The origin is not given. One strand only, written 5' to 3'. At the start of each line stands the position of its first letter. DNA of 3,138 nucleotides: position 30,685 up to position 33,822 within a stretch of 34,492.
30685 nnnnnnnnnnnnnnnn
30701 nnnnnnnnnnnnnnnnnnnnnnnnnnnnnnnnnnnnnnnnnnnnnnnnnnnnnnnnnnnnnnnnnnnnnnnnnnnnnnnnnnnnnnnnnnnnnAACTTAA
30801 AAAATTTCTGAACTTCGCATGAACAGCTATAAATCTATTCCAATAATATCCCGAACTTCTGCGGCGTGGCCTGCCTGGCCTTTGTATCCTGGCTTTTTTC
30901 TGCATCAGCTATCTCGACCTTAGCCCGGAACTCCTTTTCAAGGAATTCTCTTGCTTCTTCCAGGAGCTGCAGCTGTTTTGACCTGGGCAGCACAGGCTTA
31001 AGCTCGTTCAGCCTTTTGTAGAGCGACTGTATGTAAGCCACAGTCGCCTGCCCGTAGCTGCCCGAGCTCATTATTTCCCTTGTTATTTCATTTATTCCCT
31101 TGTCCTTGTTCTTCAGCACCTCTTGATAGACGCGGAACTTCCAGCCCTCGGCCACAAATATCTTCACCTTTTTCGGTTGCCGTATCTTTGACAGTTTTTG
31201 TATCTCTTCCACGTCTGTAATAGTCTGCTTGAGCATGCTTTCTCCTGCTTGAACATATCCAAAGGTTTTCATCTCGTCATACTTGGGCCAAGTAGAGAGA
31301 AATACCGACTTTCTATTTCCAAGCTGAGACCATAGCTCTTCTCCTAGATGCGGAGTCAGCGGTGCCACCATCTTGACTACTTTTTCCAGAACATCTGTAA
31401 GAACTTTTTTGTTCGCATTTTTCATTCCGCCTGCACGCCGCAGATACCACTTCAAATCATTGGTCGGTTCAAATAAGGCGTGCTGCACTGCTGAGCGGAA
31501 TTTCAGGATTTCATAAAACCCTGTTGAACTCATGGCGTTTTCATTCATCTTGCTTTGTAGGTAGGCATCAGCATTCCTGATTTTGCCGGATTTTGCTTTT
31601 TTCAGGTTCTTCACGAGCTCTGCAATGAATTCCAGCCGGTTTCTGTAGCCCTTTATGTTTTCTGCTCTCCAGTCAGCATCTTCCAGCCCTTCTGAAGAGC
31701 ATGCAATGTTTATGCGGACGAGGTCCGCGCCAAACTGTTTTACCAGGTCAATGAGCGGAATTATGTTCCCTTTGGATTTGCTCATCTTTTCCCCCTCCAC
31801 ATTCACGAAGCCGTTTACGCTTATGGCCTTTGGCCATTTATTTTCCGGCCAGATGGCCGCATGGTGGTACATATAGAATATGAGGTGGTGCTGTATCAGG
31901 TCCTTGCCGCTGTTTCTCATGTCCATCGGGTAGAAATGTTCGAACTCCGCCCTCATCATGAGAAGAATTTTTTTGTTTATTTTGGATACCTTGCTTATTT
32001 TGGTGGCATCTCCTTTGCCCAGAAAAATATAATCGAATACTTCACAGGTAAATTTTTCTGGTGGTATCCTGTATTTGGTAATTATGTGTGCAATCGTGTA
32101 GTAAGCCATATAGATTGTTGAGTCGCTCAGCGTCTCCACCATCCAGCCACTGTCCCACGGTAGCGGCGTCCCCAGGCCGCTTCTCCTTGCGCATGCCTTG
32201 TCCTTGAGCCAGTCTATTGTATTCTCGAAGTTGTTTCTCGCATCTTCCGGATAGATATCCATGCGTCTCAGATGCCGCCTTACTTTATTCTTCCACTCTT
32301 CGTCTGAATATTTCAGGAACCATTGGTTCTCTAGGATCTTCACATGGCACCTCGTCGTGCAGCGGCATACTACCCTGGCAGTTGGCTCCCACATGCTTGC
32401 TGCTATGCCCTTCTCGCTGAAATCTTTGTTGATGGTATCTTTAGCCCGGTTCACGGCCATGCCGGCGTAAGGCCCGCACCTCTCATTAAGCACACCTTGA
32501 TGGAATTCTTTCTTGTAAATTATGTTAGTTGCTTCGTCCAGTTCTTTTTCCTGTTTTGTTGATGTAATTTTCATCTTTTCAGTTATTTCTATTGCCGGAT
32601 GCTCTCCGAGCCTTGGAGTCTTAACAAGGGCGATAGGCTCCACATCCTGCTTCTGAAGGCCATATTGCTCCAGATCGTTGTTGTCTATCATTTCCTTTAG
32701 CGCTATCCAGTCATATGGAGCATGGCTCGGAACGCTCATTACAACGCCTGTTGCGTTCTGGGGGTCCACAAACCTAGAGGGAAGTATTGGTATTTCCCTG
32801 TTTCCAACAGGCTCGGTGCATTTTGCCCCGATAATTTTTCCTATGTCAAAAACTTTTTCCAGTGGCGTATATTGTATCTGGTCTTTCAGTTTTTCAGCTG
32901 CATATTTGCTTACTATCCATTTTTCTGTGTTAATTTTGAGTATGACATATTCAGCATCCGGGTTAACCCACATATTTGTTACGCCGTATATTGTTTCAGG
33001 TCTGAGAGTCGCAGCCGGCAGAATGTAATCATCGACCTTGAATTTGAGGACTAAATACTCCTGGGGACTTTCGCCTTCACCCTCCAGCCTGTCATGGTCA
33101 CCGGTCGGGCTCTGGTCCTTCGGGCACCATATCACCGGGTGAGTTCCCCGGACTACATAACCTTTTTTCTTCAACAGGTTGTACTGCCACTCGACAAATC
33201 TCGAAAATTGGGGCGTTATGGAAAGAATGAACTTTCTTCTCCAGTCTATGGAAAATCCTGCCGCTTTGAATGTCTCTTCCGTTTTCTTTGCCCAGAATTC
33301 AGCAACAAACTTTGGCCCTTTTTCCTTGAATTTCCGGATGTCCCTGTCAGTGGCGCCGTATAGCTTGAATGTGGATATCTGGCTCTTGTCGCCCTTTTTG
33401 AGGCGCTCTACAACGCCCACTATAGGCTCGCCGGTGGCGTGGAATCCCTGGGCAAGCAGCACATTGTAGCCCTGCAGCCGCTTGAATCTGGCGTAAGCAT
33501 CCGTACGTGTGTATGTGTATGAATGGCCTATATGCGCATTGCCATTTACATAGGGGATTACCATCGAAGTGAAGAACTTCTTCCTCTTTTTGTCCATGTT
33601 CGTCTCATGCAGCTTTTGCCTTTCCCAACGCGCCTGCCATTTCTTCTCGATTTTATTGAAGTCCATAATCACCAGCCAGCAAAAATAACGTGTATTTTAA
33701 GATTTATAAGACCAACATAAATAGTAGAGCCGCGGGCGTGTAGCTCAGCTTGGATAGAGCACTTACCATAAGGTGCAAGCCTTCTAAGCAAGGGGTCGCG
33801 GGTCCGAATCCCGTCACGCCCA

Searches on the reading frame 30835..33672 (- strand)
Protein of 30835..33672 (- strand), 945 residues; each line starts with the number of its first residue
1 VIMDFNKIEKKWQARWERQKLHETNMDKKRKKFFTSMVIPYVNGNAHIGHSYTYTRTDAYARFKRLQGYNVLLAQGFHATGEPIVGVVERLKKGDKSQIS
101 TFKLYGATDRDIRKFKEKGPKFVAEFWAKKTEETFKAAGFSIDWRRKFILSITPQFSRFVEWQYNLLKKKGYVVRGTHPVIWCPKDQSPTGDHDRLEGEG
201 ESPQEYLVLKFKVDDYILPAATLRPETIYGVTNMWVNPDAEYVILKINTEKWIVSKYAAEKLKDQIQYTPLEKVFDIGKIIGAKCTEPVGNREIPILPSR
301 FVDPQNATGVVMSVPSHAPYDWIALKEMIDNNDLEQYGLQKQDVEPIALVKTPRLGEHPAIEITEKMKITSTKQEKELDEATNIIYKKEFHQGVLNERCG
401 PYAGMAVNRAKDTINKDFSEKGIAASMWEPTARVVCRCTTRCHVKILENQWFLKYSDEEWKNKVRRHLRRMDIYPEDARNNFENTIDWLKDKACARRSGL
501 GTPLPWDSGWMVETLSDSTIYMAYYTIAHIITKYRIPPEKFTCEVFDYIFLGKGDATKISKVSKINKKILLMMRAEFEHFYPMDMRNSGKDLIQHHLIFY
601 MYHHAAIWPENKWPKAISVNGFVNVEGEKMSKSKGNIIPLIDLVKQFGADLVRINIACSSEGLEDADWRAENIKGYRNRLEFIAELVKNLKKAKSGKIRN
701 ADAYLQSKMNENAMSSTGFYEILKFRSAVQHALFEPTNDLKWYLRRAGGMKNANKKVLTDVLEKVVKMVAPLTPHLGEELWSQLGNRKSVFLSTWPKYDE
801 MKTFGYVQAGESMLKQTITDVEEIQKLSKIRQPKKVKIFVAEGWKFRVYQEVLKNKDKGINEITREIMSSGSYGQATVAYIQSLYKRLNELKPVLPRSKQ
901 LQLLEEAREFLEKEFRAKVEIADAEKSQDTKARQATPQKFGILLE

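Call 13: find_related_loci(query=window:30835-33672:-, collection=genome_contigs, flank=6000)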
Query window:30835-33672:- (945 aa) in genome_contigs; peptide patterns used: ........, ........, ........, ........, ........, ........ (x = any residue, [..] = any of these).
114 stretches matched a pattern; 84 encode a relative of the query (tblastn E <= 1e-3); the best 80 are kept; 80 distinct loci.
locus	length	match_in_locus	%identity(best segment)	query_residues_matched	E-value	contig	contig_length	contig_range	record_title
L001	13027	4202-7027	57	3-945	0e+0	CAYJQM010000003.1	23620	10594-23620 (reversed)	MAG TPA_asm: uncultured archaeon isolate ERP125453_co1_281 genome assembly, contig: NODE_1974_length_23620_cov_5.533418,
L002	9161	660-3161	53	1-828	0e+0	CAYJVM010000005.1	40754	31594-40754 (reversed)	MAG TPA_asm: uncultured archaeon isolate ERP125453_co1_206 genome assembly, contig: NODE_736_length_40754_cov_57.195140,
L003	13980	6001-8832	46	1-945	0e+0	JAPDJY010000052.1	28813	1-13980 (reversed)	MAG: Thermoproteota archaeon isolate S9B3_HD70 c_000000000485, whole genome shotgun sequence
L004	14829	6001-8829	45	1-945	0e+0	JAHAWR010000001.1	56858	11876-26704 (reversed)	MAG: Candidatus Jordarchaeia archaeon isolate QC4 QC4_scaffold_302_curated, whole genome shotgun sequence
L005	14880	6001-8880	42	3-945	0e+0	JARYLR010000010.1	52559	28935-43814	MAG: Candidatus Bathyarchaeota archaeon isolate A05DMB-I-11 NODE_10_length_52559_cov_4.579475, whole genome shotgun sequ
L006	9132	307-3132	52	3-945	0e+0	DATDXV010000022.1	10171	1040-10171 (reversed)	MAG TPA_asm: archaeon isolate SMAG_U8148 k141_1159210, whole genome shotgun sequence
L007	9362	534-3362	42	7-935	0e+0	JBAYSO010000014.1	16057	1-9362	MAG: Candidatus Bathyarchaeia archaeon isolate SO_2016_LW2_72 scaffold07082_LW138R_2016, whole genome shotgun sequence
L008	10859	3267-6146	41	3-945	0e+0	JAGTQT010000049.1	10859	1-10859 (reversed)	MAG: Candidatus Bathyarchaeota archaeon isolate QZM_B1_bin_37_1 QZM_B1_bin_37_1_scaffold_6566_curated, whole genome shot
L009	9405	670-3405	43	7-944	0e+0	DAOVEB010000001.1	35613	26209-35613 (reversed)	MAG TPA_asm: Candidatus Parvarchaeota archaeon isolate CSMAG_1072 CSMAG_1072_k141_3916056_length_35613_cov_23.9857, whol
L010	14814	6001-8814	40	3-940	0e+0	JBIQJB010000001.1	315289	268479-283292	MAG: Nitrosopumilales archaeon isolate mag.109f NODE_21_length_315289, whole genome shotgun sequence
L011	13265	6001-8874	39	3-945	0e+0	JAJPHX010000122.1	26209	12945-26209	MAG: Nitrososphaeraceae archaeon isolate Centralia_MAG_223 k107_3168674, whole genome shotgun sequence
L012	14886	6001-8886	39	1-945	0e+0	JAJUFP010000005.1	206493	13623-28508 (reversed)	MAG: Nitrososphaera sp. isolate bin14 k141_591073_length_206493_cov_40.5782, whole genome shotgun sequence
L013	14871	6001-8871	38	3-945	0e+0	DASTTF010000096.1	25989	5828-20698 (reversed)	MAG TPA_asm: Nitrososphaera sp. isolate SMAG_U2299 k141_897959, whole genome shotgun sequence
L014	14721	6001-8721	41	7-945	0e+0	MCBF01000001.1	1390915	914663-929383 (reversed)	MAG: Candidatus Altiarchaeales archaeon IMC4 isolate IMC4_SM1 MSIBFv1_B, whole genome shotgun sequence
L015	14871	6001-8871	38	3-945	0e+0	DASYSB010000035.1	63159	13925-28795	MAG TPA_asm: Nitrososphaera sp. isolate SMAG_U4526 k141_674629, whole genome shotgun sequence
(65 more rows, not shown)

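Call 19: find_homologous_proteins(query=window:30835-33672:-, max_evalue=1e-50)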
Query window:30835-33672:- (945 aa): 7870 proteins with E <= 1e-50 among 8000 candidates; the best 120 are listed.
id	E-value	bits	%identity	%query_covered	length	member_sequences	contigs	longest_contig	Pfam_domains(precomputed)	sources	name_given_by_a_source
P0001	0.0e+0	2186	100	100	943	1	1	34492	PF09334.18,PF01406.26,PF08264.20,PF13603.13,PF00133.29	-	-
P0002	0.0e+0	1714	75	100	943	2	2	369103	PF09334.18,PF01406.26,PF08264.20,PF13603.13,PF00133.29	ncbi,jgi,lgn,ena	-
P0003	0.0e+0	1702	74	100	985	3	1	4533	PF09334.18,PF01406.26,PF08264.20,PF13603.13,PF00133.29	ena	-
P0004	0.0e+0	1694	75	100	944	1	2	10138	PF09334.18,PF01406.26,PF08264.20,PF13603.13,PF00133.29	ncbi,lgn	-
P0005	0.0e+0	1680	73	100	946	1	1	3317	PF09334.18,PF01406.26,PF08264.20,PF13603.13,PF00133.29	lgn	-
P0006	0.0e+0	1596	71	100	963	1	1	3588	PF09334.18,PF01406.26,PF08264.20,PF13603.13,PF00133.29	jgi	jgi:leucyl-tRNA synthetase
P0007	0.0e+0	1532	67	100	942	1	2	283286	PF09334.18,PF01406.26,PF08264.20,PF13603.13,PF00133.29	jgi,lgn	jgi:leucyl-tRNA synthetase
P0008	0.0e+0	1487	67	100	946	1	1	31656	PF09334.18,PF01406.26,PF08264.20,PF13603.13,PF00133.29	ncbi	-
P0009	0.0e+0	1458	64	100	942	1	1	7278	PF09334.18,PF01406.26,PF08264.20,PF13603.13,PF00133.29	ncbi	-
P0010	0.0e+0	1454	64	100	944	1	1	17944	PF09334.18,PF01406.26,PF08264.20,PF13603.13,PF00133.29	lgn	-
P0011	0.0e+0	1443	65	100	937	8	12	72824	PF09334.18,PF01406.26,PF08264.20,PF13603.13,PF00133.29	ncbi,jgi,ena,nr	ncbi:MAG TPA: leucine--tRNA ligase [Candidatus Aenigmarchaeota archaeon]|nr:leucine--tRNA ligase [Ca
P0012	0.0e+0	1438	63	100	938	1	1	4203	PF09334.18,PF01406.26,PF08264.20,PF13603.13,PF00133.29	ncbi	-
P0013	0.0e+0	1428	63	100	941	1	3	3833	PF09334.18,PF01406.26,PF08264.20,PF13603.13,PF00133.29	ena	-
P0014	0.0e+0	1423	64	100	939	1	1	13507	PF09334.18,PF01406.26,PF08264.20,PF13603.13,PF00133.29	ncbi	-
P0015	0.0e+0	1421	63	100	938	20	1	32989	PF09334.18,PF01406.26,PF08264.20,PF13603.13,PF00133.29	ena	-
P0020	0.0e+0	1413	64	100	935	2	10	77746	PF09334.18,PF01406.26,PF08264.20,PF13603.13,PF00133.29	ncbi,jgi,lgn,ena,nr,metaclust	ncbi:MAG: leucine--tRNA ligase [Candidatus Aenigmarchaeota archaeon]|nr:leucine--tRNA ligase [Candid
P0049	0.0e+0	1324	59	100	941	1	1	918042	PF09334.18,PF01406.26,PF08264.20,PF13603.13,PF00133.29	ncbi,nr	ncbi:MAG: leucine--tRNA ligase [Candidatus Aenigmarchaeota archaeon]|nr:leucine--tRNA ligase [Candid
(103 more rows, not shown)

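Call 20: find_encoding_contigs(protein=P0002, flank=3000, max_places=3)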
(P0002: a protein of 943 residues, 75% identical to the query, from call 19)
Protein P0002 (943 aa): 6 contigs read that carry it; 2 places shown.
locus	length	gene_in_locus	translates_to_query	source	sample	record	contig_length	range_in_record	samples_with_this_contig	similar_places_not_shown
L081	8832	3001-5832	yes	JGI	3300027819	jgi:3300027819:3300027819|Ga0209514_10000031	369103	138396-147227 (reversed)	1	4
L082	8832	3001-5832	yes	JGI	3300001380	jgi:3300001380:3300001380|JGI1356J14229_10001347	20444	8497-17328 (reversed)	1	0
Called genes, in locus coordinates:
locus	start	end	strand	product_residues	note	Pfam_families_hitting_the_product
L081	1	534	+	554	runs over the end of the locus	PF18262:PhetRS_B1, PF03484:B5, PF17759:tRNA_synthFbeta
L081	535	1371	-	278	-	-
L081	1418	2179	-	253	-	PF00142:Fer4_NifH (weak), PF01656:CbiA, PF02374:ArsA_ATPase (weak), PF06564:CBP_BcsQ, PF10609:ParA, PF13614:AAA_31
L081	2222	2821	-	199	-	PF13489:Methyltransf_23 (weak), PF13847:Methyltransf_31 (weak), PF08241:Methyltransf_11, PF08242:Methyltransf_12, PF13649:Methyltransf_25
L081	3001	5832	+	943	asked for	PF00133:tRNA-synt_1, PF09334:tRNA-synt_1g, PF13603:tRNA-synt_1_2, PF01406:tRNA-synt_1e (weak), PF09334:tRNA-synt_1g, PF08264:Anticodon_1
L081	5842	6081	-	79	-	-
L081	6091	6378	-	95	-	-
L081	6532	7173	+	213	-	PF00254:FKBP_C, PF22199:FKBP26_IF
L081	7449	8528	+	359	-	PF00091:Tubulin, PF12327:FtsZ_C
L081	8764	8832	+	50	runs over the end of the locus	-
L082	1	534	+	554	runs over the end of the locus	PF18262:PhetRS_B1, PF03484:B5, PF17759:tRNA_synthFbeta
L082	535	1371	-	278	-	-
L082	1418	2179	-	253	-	PF00142:Fer4_NifH (weak), PF01656:CbiA, PF02374:ArsA_ATPase (weak), PF06564:CBP_BcsQ, PF10609:ParA, PF13614:AAA_31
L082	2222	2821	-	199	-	PF13489:Methyltransf_23 (weak), PF13847:Methyltransf_31 (weak), PF08241:Methyltransf_11, PF08242:Methyltransf_12, PF13649:Methyltransf_25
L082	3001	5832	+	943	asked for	PF00133:tRNA-synt_1, PF09334:tRNA-synt_1g, PF13603:tRNA-synt_1_2, PF01406:tRNA-synt_1e (weak), PF09334:tRNA-synt_1g, PF08264:Anticodon_1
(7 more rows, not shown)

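Call 21: find_encoding_contigs(protein=P0004, flank=3000, max_places=3)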
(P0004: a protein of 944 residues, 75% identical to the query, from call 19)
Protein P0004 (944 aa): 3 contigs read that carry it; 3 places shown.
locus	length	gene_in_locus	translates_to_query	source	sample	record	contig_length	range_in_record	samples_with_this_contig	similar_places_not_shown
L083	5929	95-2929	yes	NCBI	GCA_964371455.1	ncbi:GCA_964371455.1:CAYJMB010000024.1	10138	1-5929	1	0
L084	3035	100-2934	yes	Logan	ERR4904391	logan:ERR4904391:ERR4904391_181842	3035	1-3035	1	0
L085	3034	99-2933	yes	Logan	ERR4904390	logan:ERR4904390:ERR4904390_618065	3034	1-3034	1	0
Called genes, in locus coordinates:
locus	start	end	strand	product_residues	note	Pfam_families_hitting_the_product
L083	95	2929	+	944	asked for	PF00133:tRNA-synt_1, PF01406:tRNA-synt_1e (faint), PF09334:tRNA-synt_1g, PF13603:tRNA-synt_1_2 (weak), PF09334:tRNA-synt_1g, PF08264:Anticodon_1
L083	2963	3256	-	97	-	-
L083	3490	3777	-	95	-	-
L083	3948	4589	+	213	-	PF00254:FKBP_C, PF22199:FKBP26_IF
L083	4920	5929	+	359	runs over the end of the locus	PF00091:Tubulin, PF12327:FtsZ_C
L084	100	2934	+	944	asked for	PF00133:tRNA-synt_1, PF01406:tRNA-synt_1e (faint), PF09334:tRNA-synt_1g, PF13603:tRNA-synt_1_2 (weak), PF09334:tRNA-synt_1g, PF08264:Anticodon_1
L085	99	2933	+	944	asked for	PF00133:tRNA-synt_1, PF01406:tRNA-synt_1e (faint), PF09334:tRNA-synt_1g, PF13603:tRNA-synt_1_2 (weak), PF09334:tRNA-synt_1g, PF08264:Anticodon_1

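Call 22: find_encoding_contigs(protein=P0007, flank=3000, max_places=3)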
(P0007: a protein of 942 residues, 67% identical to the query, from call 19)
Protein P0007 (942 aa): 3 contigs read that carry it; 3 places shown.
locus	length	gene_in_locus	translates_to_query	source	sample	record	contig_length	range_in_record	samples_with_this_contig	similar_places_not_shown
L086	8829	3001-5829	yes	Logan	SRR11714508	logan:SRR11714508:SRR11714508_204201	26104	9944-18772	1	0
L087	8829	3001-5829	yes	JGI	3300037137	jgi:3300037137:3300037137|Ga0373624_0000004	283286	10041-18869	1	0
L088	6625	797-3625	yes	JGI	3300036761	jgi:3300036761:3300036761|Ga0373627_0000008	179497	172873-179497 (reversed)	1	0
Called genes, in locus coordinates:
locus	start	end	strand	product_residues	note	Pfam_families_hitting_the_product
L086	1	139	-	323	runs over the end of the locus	PF00106:adh_short (weak), PF01073:3Beta_HSD, PF01370:Epimerase, PF04321:RmlD_sub_bind, PF16363:GDP_Man_Dehyd, PF07993:NAD_binding_4, PF02719:Polysacc_synt_2 (weak)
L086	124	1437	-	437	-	PF02826:2-Hacid_dh_C (faint), PF03446:NAD_binding_2 (faint), PF03721:UDPG_MGDP_dh_N, PF00984:UDPG_MGDP_dh, PF03720:UDPG_MGDP_dh_C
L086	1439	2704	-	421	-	PF01041:DegT_DnrJ_EryC1, PF01053:Cys_Met_Meta_PP (weak), PF01212:Beta_elim_lyase (weak)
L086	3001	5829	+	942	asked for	PF00133:tRNA-synt_1, PF09334:tRNA-synt_1g, PF13603:tRNA-synt_1_2, PF01406:tRNA-synt_1e (weak), PF09334:tRNA-synt_1g, PF08264:Anticodon_1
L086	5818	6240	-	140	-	-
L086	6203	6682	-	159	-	PF01797:Y1_Tnp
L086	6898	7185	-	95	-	-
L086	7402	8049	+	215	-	PF00254:FKBP_C, PF22199:FKBP26_IF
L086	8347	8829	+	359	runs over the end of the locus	PF00091:Tubulin, PF12327:FtsZ_C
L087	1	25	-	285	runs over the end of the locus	PF01370:Epimerase, PF04321:RmlD_sub_bind, PF07993:NAD_binding_4, PF16363:GDP_Man_Dehyd, PF02719:Polysacc_synt_2 (weak)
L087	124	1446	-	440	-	PF02826:2-Hacid_dh_C (faint), PF03446:NAD_binding_2 (faint), PF03721:UDPG_MGDP_dh_N, PF00984:UDPG_MGDP_dh, PF03720:UDPG_MGDP_dh_C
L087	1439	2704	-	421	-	PF01041:DegT_DnrJ_EryC1, PF01053:Cys_Met_Meta_PP (weak), PF01212:Beta_elim_lyase (weak)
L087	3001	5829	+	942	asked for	PF00133:tRNA-synt_1, PF09334:tRNA-synt_1g, PF13603:tRNA-synt_1_2, PF01406:tRNA-synt_1e (weak), PF09334:tRNA-synt_1g, PF08264:Anticodon_1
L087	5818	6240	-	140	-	-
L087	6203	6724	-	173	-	PF01797:Y1_Tnp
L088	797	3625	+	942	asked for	PF00133:tRNA-synt_1, PF09334:tRNA-synt_1g, PF13603:tRNA-synt_1_2, PF01406:tRNA-synt_1e (weak), PF09334:tRNA-synt_1g, PF08264:Anticodon_1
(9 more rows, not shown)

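Call 23: find_encoding_contigs(protein=P0008, flank=3000, max_places=3)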
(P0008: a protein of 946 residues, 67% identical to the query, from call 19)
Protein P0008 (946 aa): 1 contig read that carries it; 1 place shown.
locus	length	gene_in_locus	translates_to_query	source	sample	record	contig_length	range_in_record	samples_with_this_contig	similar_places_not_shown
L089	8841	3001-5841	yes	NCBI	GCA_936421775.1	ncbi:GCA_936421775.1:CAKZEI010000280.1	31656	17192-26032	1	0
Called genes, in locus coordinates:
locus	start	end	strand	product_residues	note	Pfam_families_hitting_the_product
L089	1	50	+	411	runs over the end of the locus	PF01409:tRNA-synt_2d, PF00152:tRNA-synt_2 (faint)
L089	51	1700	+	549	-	PF03483:B3_4, PF03484:B5, PF17759:tRNA_synthFbeta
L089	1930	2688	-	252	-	PF00142:Fer4_NifH (faint), PF01656:CbiA, PF02374:ArsA_ATPase (weak), PF06564:CBP_BcsQ, PF10609:ParA, PF13500:AAA_26 (faint), PF13614:AAA_31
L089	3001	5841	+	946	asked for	PF00133:tRNA-synt_1, PF01406:tRNA-synt_1e (faint), PF09334:tRNA-synt_1g, PF13603:tRNA-synt_1_2 (weak), PF09334:tRNA-synt_1g, PF08264:Anticodon_1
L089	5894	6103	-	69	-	-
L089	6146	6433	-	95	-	-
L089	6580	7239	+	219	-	PF00254:FKBP_C, PF22199:FKBP26_IF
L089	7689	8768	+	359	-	PF00091:Tubulin, PF12327:FtsZ_C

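Call 33: find_encoding_contigs(protein=P0003, flank=1500, max_places=3)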
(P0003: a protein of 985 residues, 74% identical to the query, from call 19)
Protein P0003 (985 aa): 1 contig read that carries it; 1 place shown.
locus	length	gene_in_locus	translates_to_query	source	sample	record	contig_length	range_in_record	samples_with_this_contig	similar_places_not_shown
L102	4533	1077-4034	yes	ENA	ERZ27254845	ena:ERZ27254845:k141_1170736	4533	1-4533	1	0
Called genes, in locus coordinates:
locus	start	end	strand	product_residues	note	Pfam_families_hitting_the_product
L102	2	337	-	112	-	?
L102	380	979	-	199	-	PF01209:Ubie_methyltran (weak), PF05175:MTS (weak), PF13489:Methyltransf_23 (weak), PF13847:Methyltransf_31, PF08241:Methyltransf_11, PF08242:Methyltransf_12, PF13649:Methyltransf_25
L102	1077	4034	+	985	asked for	PF00133:tRNA-synt_1, PF01406:tRNA-synt_1e (faint), PF09334:tRNA-synt_1g, PF13603:tRNA-synt_1_2, PF09334:tRNA-synt_1g, PF08264:Anticodon_1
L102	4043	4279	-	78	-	-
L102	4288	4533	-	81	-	?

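Call 34: find_encoding_contigs(protein=P0005, flank=1500, max_places=3)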
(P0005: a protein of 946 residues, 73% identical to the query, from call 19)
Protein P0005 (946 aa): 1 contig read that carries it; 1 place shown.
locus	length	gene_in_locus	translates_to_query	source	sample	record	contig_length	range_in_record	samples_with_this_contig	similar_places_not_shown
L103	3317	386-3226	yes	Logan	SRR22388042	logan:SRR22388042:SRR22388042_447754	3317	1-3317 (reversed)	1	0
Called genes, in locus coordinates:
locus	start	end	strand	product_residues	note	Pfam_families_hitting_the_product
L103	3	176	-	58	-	?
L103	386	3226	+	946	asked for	PF00133:tRNA-synt_1, PF01406:tRNA-synt_1e (faint), PF09334:tRNA-synt_1g, PF13603:tRNA-synt_1_2, PF09334:tRNA-synt_1g, PF08264:Anticodon_1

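Call 35: find_encoding_contigs(protein=P0006, flank=1500, max_places=3)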
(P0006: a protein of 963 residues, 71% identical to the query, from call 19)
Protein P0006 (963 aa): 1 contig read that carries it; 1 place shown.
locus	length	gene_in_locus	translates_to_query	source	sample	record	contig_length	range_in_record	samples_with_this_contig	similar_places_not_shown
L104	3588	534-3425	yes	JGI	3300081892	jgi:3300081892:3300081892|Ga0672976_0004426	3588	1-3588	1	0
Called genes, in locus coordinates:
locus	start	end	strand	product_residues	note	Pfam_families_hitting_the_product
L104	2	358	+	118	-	?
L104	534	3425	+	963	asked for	PF00133:tRNA-synt_1, PF09334:tRNA-synt_1g, PF13603:tRNA-synt_1_2, PF01406:tRNA-synt_1e (weak), PF09334:tRNA-synt_1g, PF08264:Anticodon_1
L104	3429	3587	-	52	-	?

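Call 36: find_encoding_contigs(protein=P0009, flank=1500, max_places=3)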
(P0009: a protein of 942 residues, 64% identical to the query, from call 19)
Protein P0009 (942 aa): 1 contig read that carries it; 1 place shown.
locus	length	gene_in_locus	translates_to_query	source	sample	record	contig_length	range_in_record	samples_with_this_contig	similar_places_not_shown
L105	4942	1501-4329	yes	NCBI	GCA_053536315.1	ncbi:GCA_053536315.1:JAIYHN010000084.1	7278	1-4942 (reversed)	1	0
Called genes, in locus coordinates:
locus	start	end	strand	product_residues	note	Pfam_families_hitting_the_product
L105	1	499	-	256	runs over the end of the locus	PF00142:Fer4_NifH, PF01656:CbiA, PF02374:ArsA_ATPase (weak), PF06564:CBP_BcsQ, PF10609:ParA, PF13614:AAA_31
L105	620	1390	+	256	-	PF14528:LAGLIDADG_3 (weak)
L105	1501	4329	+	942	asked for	PF00133:tRNA-synt_1, PF09334:tRNA-synt_1g, PF13603:tRNA-synt_1_2, PF01406:tRNA-synt_1e, PF09334:tRNA-synt_1g, PF08264:Anticodon_1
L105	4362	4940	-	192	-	?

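Call 37: find_encoding_contigs(protein=P0010, flank=1500, max_places=3)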
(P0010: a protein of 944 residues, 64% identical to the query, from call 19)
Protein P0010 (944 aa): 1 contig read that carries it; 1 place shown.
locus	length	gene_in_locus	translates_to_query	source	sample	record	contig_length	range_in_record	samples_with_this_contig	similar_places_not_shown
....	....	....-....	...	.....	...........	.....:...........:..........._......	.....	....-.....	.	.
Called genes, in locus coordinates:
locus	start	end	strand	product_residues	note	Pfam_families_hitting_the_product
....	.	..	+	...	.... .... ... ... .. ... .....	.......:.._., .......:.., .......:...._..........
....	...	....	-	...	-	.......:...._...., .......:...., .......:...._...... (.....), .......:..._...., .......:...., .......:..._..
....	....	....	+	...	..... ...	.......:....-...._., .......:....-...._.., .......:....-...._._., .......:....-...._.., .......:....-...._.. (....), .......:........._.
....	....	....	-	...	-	-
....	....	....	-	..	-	-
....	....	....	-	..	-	-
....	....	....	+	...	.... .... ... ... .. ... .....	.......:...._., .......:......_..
